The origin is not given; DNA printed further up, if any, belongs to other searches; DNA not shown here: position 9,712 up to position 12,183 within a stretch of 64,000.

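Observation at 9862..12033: Tandemly duplicated GT2 glycosyltransferase genes fused into one 723-aa ORF, next to an XRE regulator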

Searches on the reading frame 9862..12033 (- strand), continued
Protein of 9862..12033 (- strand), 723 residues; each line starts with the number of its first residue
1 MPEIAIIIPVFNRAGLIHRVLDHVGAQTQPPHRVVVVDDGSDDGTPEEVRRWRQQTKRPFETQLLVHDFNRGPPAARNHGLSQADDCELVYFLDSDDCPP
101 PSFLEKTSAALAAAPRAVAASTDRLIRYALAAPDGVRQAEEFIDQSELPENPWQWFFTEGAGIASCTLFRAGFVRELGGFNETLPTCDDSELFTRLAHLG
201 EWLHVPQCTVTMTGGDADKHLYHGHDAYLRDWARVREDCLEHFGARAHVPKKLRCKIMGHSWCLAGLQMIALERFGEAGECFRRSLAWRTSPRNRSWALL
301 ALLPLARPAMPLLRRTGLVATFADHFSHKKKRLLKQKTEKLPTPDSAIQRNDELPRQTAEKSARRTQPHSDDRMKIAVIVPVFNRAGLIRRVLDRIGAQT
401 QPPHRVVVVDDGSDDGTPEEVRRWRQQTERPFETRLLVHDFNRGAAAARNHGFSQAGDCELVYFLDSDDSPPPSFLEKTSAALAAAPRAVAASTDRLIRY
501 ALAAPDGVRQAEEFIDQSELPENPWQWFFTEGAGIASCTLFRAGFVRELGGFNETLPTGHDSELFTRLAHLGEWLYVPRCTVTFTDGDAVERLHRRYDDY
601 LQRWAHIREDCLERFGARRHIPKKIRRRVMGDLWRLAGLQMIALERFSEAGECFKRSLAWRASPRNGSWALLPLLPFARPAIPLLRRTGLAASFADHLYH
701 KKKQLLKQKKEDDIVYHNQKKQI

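Call 9: find_encoding_contigs(protein=P0001, flank=10000, max_places=4)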
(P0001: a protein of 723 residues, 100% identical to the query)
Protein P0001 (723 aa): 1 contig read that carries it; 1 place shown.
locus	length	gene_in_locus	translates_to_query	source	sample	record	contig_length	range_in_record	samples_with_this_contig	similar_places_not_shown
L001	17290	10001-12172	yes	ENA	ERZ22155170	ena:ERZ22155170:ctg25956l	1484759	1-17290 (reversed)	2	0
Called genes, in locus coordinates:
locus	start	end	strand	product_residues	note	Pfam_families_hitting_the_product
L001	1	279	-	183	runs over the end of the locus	-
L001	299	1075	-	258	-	PF03883:H2O2_YaaD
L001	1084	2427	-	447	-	PF01523:PmbA_TldD_1st, PF19290:PmbA_TldD_2nd, PF19289:PmbA_TldD_3rd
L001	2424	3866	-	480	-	PF01523:PmbA_TldD_1st, PF19290:PmbA_TldD_2nd, PF19289:PmbA_TldD_3rd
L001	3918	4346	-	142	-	PF00334:NDK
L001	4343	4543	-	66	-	PF04384:Fe-S_assembly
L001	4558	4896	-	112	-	PF00111:Fer2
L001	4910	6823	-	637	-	PF00012:HSP70, PF06723:MreB_Mbl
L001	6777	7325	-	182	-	PF00226:DnaJ (weak), PF07743:HSCB_C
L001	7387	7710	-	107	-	PF01521:Fe-S_biosyn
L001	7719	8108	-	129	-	PF01592:NifU_N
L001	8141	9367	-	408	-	PF00266:Aminotran_5, PF01212:Beta_elim_lyase (weak)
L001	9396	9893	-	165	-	PF02082:Rrf2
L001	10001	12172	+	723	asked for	PF00535:Glycos_transf_2, PF10111:Glyco_tranf_2_2, PF13641:Glyco_tranf_2_3, PF00535:Glycos_transf_2, PF10111:Glyco_tranf_2_2, PF13641:Glyco_tranf_2_3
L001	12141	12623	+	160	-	-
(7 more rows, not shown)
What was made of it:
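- The contig is 1.5-1.8 Mb, and its name has the style used by long-read assemblers (call 9).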

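Call 10: find_encoding_contigs(protein=P0002, flank=10000, max_places=5)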
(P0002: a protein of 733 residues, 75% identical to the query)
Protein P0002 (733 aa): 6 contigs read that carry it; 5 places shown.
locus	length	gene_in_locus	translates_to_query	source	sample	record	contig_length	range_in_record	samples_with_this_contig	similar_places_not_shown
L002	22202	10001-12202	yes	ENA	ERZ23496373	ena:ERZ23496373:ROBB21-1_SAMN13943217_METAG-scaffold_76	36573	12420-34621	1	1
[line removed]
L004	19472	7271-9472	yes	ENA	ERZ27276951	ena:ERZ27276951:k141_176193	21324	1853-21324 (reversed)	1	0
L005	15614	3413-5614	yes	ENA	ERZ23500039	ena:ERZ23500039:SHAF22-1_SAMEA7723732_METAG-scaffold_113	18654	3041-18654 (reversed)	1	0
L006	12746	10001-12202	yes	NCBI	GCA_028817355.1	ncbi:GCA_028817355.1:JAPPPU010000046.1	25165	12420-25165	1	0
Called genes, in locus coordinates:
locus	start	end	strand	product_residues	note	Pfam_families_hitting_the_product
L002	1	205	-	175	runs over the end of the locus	-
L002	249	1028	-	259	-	PF03883:H2O2_YaaD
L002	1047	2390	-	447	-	PF01523:PmbA_TldD_1st, PF19290:PmbA_TldD_2nd, PF19289:PmbA_TldD_3rd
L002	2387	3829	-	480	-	PF01523:PmbA_TldD_1st, PF19290:PmbA_TldD_2nd, PF19289:PmbA_TldD_3rd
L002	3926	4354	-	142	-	PF00334:NDK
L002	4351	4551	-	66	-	PF04384:Fe-S_assembly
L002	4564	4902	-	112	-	PF00111:Fer2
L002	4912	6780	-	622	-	PF00012:HSP70, PF06723:MreB_Mbl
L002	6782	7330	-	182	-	PF00226:DnaJ (weak), PF07743:HSCB_C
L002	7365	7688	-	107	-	PF01521:Fe-S_biosyn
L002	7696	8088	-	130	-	PF01592:NifU_N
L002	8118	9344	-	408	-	PF00155:Aminotran_1_2, PF00266:Aminotran_5, PF01212:Beta_elim_lyase (weak)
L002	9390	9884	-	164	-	PF02082:Rrf2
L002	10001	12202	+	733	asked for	PF00535:Glycos_transf_2, PF10111:Glyco_tranf_2_2, PF13641:Glyco_tranf_2_3, PF13632:Glyco_trans_2_3 (faint), PF00535:Glycos_transf_2, PF10111:Glyco_tranf_2_2, PF13641:Glyco_tranf_2_3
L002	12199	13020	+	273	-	PF00459:Inositol_P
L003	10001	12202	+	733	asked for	PF00535:Glycos_transf_2, PF10111:Glyco_tranf_2_2, PF13641:Glyco_tranf_2_3, PF13632:Glyco_trans_2_3 (faint), PF00535:Glycos_transf_2, PF10111:Glyco_tranf_2_2, PF13641:Glyco_tranf_2_3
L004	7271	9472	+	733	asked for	PF00535:Glycos_transf_2, PF10111:Glyco_tranf_2_2, PF13641:Glyco_tranf_2_3, PF13632:Glyco_trans_2_3 (faint), PF00535:Glycos_transf_2, PF10111:Glyco_tranf_2_2, PF13641:Glyco_tranf_2_3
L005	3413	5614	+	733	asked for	PF00535:Glycos_transf_2, PF10111:Glyco_tranf_2_2, PF13641:Glyco_tranf_2_3, PF13632:Glyco_trans_2_3 (faint), PF00535:Glycos_transf_2, PF10111:Glyco_tranf_2_2, PF13641:Glyco_tranf_2_3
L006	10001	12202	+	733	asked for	PF00535:Glycos_transf_2, PF10111:Glyco_tranf_2_2, PF13641:Glyco_tranf_2_3, PF13632:Glyco_trans_2_3 (faint), PF00535:Glycos_transf_2, PF10111:Glyco_tranf_2_2, PF13641:Glyco_tranf_2_3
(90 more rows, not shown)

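Call 12: find_encoding_contigs(protein=P0003, flank=10000, max_places=3)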
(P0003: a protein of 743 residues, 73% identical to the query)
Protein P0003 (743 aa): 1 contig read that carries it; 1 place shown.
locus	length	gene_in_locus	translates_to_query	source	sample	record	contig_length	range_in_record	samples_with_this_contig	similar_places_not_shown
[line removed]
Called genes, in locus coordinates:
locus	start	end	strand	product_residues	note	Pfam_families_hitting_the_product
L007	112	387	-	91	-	PF13560:HTH_31 (weak)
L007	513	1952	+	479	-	-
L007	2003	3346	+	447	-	PF14559:TPR_19 (faint), PF13432:TPR_16 (faint), PF04575:SlipAM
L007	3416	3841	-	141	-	PF00334:NDK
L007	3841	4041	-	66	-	PF04384:Fe-S_assembly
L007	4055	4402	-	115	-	PF00111:Fer2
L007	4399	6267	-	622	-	PF00012:HSP70, PF06723:MreB_Mbl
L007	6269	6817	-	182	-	PF00226:DnaJ (weak), PF07743:HSCB_C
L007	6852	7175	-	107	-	PF01521:Fe-S_biosyn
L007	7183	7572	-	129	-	PF01592:NifU_N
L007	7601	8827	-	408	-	PF00155:Aminotran_1_2, PF00266:Aminotran_5, PF01212:Beta_elim_lyase (faint)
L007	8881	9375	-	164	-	PF02082:Rrf2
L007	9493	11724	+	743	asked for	PF00535:Glycos_transf_2, PF10111:Glyco_tranf_2_2, PF13641:Glyco_tranf_2_3, PF13632:Glyco_trans_2_3 (faint), PF00535:Glycos_transf_2, PF10111:Glyco_tranf_2_2, PF13641:Glyco_tranf_2_3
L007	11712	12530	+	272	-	PF00459:Inositol_P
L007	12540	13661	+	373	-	PF02885:Glycos_trans_3N, PF00591:Glycos_transf_3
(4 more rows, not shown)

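Call 13: find_encoding_contigs(protein=P0004, flank=10000, max_places=3)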
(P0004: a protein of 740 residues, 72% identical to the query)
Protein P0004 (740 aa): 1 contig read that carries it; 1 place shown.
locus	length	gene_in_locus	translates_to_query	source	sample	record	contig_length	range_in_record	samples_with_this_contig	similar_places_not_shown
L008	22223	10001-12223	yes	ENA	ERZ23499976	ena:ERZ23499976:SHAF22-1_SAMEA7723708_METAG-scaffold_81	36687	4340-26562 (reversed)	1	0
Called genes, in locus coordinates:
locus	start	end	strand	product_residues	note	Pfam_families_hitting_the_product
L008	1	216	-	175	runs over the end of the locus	-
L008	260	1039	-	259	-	PF03883:H2O2_YaaD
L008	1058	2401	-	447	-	PF01523:PmbA_TldD_1st, PF19290:PmbA_TldD_2nd, PF19289:PmbA_TldD_3rd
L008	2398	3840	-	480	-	PF01523:PmbA_TldD_1st, PF19290:PmbA_TldD_2nd, PF19289:PmbA_TldD_3rd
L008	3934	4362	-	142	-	PF00334:NDK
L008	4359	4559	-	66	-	PF04384:Fe-S_assembly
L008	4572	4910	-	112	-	PF00111:Fer2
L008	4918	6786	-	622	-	PF00012:HSP70, PF06723:MreB_Mbl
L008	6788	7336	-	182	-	PF00226:DnaJ (weak), PF07743:HSCB_C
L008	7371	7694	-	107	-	PF01521:Fe-S_biosyn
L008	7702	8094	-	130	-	PF01592:NifU_N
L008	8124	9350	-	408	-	PF00155:Aminotran_1_2, PF00266:Aminotran_5, PF01212:Beta_elim_lyase (weak)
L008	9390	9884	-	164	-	PF02082:Rrf2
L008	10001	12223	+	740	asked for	PF00535:Glycos_transf_2, PF10111:Glyco_tranf_2_2 (weak), PF13641:Glyco_tranf_2_3, PF13632:Glyco_trans_2_3 (faint), PF00535:Glycos_transf_2, PF10111:Glyco_tranf_2_2 (weak), PF13641:Glyco_tranf_2_3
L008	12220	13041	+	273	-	PF00459:Inositol_P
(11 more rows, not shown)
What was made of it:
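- All are syntenic: iscR | GT - suhB - trpD-like (calls 9, 10, 12, 13).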

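Call 48: search_protein_families(library=pfam, proteins=[P0005], max_evalue=0.001)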
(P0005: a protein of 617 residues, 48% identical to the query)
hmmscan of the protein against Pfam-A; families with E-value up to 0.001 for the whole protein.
P0005 (617 aa): 6 families
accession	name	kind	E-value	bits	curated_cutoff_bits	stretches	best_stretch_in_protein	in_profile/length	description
PF00535.33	Glycos_transf_2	-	2.2e-28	99.7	23.3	1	301-464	2-167/168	Glycosyl transferase family 2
PF13641.12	Glyco_tranf_2_3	-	1.5e-14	55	27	1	297-484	1-195/230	Glycosyltransferase like family 2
PF10111.15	Glyco_tranf_2_2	-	1.3e-09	38.4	27.3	1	301-486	2-202/276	Glycosyltransferase like family 2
PF13632.12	Glyco_trans_2_3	-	6.1e-07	29.9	27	1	385-523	2-144/198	Glycosyl transferase family group 2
PF13704.12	Glyco_tranf_2_4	-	6.6e-06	27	27.5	1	322-393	15-83/98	Glycosyl transferase family 2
PF07719.23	TPR_2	-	0.00045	20.6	27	0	549-574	4-29/34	Tetratricopeptide repeat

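Call 57: predict_structure(alignment_id=A4)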
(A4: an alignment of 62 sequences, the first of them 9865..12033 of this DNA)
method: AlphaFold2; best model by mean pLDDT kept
length: 723 residues; sequences in the alignment: 62
mean_pLDDT: 85.7   pTM: 0.61
mean pLDDT of the five models: 85.7, 84.9, 84.6, 83.6, 83.5
residues with pLDDT >= 90: 433; 70-90: 174; 50-70: 72; < 50: 44
segments of 3 or more residues with pLDDT < 50: 328-370
pLDDT, mean of each block of 10 residues (from residue 1): 94 90 95 94 92 91 90 91 96 93 97 97 88 77 90 86 87 95 76 92 94 65 74 90 91 91 90 89 87 74 77 68 56 42 37 34 39 91 95 97 98 97 94 97 96 97 97 98 98 96 84 94 96 94 98 92 97 97 76 82 95 96 96 95 93 97 87 87 76 66 61 62 62
secondary structure, 60 per line:
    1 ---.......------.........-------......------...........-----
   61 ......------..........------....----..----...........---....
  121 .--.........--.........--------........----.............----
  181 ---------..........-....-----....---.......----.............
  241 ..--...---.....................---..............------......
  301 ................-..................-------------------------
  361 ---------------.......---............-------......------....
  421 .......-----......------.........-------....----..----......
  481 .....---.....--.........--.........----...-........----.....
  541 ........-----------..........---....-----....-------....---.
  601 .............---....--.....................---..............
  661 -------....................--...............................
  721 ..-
elements in order (helices of 4 or more, strands of 3 or more residues): E4-10 H17-25 E33-38 H45-55 E61-66 H73-82 E89-92 H103-113 E117-121 E124-132 E135-143 H152-159 E167-170 H171-176 H190-199 E201-204 E210-213 H217-223 H228-242 H251-271 H275-288 H295-316 H318-335 E376-382 H386-397 E405-410 H417-427 E433-438 H445-453 E461-464 H475-485 E489-493 E496-504 E507-515 H524-531 E539-542 H543-548 H560-569 E573-576 E582-585 H593-596 H600-613 H617-620 H623-643 H647-660 H668-687 H690-722
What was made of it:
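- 11023..12033 (-): Module 1 (aa 1-337): GT-A core plus helical C-terminal subdomain, the derived 'TCDD' type. AlphaFold folds it fully (call 57).
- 10915..11022 (-): Linker (aa 338-373), low complexity and predicted to be disordered. pLDDT <50 for residues 328-370 (call 57).
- On Bifunctional two-domain GT polymerases (K4CP, PmHAS, PmHS2, LARGE type): However, the model's own inter-domain confidence is low (pTM 0.61, call 57).
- Checked: AlphaFold gives pLDDT <50 for residues 328-370 (call 57).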

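Call 60: fold_search(model_id=the predicted structure, library=pdb)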
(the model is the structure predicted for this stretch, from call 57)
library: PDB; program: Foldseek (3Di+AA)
matches with E <= 10: 1447; with E <= 0.001: 386
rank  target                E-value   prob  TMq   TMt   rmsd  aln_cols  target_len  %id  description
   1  2z86_D                2.9e-21  1.00  0.27  0.33  25.9       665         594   16  Crystal structure of chondroitin polymerase from Escherichia coli strain K4 (K4CP) complexed with UDP-GlcUA and UDP (released 2008-09-16)
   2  2z86_B                7.5e-20  1.00  0.28  0.34  26.7       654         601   16  Crystal structure of chondroitin polymerase from Escherichia coli strain K4 (K4CP) complexed with UDP-GlcUA and UDP (released 2008-09-16)
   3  2z87_B                1.9e-19  1.00  0.27  0.33  26.5       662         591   16  Crystal structure of chondroitin polymerase from Escherichia coli strain K4 (K4CP) complexed with UDP-GalNAc and UDP (released 2008-09-16)
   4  2z86_A                2.6e-19  1.00  0.27  0.33  26.3       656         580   16  Crystal structure of chondroitin polymerase from Escherichia coli strain K4 (K4CP) complexed with UDP-GlcUA and UDP (released 2008-09-16)
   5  2z87_A                3.9e-19  1.00  0.27  0.32  26.2       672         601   16  Crystal structure of chondroitin polymerase from Escherichia coli strain K4 (K4CP) complexed with UDP-GalNAc and UDP (released 2008-09-16)
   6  2z86_C                6.2e-19  1.00  0.28  0.33  26.2       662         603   15  Crystal structure of chondroitin polymerase from Escherichia coli strain K4 (K4CP) complexed with UDP-GlcUA and UDP (released 2008-09-16)
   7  8vh7_A                1.1e-14  1.00  0.22  0.30  25.6       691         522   12  Crystal structure of heparosan synthase 2 from Pasteurella multocida at 1.98 A (released 2024-07-24)
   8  8viw_A                1.7e-14  1.00  0.23  0.29  25.6       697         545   12  Cryo-EM structure of heparosan synthase 2 from Pasteurella multocida with polysaccharide in the GlcNAc-T active site (released 2024-07-24)
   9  8vh8_A                2.0e-14  1.00  0.22  0.30  25.3       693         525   12  Crystal structure of heparosan synthase 2 from Pasteurella multocida at 2.85 A (released 2024-09-04)
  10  8vh8_C                1.0e-13  1.00  0.22  0.30  25.5       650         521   12  Crystal structure of heparosan synthase 2 from Pasteurella multocida at 2.85 A (released 2024-09-04)
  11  8vh8_D                1.2e-13  1.00  0.22  0.29  26.4       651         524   12  Crystal structure of heparosan synthase 2 from Pasteurella multocida at 2.85 A (released 2024-09-04)
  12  8vh8_B                3.0e-13  1.00  0.22  0.30  25.7       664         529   12  Crystal structure of heparosan synthase 2 from Pasteurella multocida at 2.85 A (released 2024-09-04)
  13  8vh7_B                3.7e-13  1.00  0.22  0.29  26.2       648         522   11  Crystal structure of heparosan synthase 2 from Pasteurella multocida at 1.98 A (released 2024-07-24)
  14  9jn3_A                1.4e-12  1.00  0.28  0.65   8.0       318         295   19  Crystal structure of AvpGT in complex with Ara-A (released 2025-01-29)
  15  9jn3_B                4.8e-12  1.00  0.30  0.67   7.1       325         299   19  Crystal structure of AvpGT in complex with Ara-A (released 2025-01-29)
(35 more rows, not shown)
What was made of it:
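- On Bifunctional two-domain GT polymerases (K4CP, PmHAS, PmHS2, LARGE type): TM is 0.27-0.33 and rmsd about 26 Å against K4CP (call 60).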

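Call 65: list_cluster_members(proteins=[P0003, P0004, P0271])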
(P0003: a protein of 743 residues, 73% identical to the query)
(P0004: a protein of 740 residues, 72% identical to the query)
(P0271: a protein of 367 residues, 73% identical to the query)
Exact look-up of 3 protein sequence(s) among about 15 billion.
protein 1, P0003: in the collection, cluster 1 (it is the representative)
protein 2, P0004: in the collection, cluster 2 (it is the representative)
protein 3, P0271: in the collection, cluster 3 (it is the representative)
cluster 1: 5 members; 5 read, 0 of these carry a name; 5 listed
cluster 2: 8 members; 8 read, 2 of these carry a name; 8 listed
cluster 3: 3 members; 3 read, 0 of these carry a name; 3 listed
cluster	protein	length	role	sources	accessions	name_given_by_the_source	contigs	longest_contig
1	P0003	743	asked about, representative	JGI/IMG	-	-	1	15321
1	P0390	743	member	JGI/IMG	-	-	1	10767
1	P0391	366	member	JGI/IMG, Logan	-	-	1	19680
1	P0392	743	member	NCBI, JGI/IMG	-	-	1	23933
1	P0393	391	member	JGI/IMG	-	-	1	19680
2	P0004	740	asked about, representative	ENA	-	-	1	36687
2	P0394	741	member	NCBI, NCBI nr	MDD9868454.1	MAG: glycosyltransferase family A protein [Gammaproteobacteria bacterium] | glycosyltransferase family A protein [Gammaproteobacteria bacterium]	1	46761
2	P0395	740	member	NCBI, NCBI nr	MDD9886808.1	MAG: glycosyltransferase family A protein [Gammaproteobacteria bacterium] | glycosyltransferase family A protein [Gammaproteobacteria bacterium]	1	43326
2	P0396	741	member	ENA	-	-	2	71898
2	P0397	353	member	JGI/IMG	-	-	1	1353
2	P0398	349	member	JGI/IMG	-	-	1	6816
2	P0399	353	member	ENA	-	-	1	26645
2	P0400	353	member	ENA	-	-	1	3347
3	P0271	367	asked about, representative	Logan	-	-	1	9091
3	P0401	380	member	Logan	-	-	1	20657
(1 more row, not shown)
